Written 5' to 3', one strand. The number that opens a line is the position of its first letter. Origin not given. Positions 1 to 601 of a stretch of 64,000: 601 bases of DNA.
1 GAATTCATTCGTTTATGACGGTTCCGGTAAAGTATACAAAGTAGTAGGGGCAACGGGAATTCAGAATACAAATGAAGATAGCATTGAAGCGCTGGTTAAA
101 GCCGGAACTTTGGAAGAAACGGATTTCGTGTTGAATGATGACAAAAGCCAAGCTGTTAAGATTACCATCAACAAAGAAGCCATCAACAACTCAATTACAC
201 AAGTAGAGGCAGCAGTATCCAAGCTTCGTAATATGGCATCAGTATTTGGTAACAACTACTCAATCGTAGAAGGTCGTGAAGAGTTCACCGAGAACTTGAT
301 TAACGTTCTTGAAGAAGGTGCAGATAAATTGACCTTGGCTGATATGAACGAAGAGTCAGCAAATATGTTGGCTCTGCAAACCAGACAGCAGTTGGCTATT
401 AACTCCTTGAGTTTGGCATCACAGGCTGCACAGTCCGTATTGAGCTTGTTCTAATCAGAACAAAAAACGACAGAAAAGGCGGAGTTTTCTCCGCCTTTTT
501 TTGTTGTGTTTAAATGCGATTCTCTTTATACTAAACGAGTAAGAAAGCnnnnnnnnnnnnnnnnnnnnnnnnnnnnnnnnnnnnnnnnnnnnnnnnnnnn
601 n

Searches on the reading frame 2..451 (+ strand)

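Call 4: search_protein_families(library=pfam, proteins=[window:2-451:+], max_evalue=1)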
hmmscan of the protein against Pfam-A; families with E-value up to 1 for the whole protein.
window:2-451:+ (150 aa): 3 families
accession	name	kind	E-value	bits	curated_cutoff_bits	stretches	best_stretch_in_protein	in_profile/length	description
PF00700.27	Flagellin_C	-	2.5e-09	37.8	23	1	66-150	2-86/86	Bacterial flagellin C-terminal helical region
PF02875.26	Mur_ligase_C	-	0.065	14.5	28.4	1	57-128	21-92/127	Mur ligase, glutamate ligase domain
PF24053.1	DUF7356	-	0.3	11.5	27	1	20-66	41-89/105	Domain of unknown function (DUF7356)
